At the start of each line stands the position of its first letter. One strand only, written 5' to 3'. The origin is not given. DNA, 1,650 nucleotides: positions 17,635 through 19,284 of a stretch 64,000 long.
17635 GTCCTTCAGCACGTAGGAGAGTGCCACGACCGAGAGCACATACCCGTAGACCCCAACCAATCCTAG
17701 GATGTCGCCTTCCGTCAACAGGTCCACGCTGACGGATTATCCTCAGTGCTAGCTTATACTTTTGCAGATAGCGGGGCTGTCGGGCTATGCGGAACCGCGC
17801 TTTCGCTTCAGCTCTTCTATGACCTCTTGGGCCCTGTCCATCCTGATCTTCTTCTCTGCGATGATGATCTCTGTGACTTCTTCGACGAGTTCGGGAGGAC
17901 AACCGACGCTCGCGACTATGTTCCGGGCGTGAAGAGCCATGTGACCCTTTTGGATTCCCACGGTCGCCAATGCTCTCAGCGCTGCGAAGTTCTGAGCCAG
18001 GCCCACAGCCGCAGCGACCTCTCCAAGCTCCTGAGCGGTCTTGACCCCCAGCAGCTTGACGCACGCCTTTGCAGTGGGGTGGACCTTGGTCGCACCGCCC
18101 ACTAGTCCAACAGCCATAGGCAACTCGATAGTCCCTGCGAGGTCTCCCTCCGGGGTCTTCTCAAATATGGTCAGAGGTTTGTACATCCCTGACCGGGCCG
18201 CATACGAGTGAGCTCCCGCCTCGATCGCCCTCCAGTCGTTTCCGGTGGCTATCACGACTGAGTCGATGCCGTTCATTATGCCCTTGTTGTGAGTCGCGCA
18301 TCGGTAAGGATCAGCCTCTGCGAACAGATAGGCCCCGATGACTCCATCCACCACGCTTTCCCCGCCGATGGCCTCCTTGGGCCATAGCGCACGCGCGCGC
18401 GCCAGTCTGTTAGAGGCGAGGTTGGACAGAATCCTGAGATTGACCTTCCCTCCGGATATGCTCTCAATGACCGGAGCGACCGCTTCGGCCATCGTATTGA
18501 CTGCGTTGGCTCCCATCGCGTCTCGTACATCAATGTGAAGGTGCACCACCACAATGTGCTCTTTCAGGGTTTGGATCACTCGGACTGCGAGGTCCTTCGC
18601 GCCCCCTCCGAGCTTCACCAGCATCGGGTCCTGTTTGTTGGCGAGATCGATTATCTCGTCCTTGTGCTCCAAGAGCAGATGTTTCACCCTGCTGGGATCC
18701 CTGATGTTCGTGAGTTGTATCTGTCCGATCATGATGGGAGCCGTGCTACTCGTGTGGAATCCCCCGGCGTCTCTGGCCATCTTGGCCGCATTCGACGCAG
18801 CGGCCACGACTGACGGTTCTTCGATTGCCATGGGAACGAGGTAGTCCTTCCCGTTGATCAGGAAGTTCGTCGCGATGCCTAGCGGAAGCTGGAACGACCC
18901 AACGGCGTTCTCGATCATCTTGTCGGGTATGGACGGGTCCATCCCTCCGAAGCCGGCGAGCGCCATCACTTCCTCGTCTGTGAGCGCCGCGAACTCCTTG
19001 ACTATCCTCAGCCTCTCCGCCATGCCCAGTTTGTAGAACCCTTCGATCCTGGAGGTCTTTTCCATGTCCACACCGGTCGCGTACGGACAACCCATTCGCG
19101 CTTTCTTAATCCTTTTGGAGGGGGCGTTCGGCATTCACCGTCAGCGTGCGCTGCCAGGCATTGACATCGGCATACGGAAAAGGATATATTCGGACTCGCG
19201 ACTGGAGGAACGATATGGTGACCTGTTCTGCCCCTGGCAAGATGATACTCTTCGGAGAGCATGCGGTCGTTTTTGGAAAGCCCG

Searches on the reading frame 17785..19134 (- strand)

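Call 46: search_protein_families(library=pfam, proteins=[window:17785-19134:-], max_evalue=0.00001)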
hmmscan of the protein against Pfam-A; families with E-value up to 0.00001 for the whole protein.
window:17785-19134:- (449 aa): 1 family
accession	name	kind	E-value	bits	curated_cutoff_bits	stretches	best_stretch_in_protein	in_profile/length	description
PF00368.23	HMG-CoA_red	-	3.7e-115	385.3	27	1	38-403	2-368/368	Hydroxymethylglutaryl-coenzyme A reductase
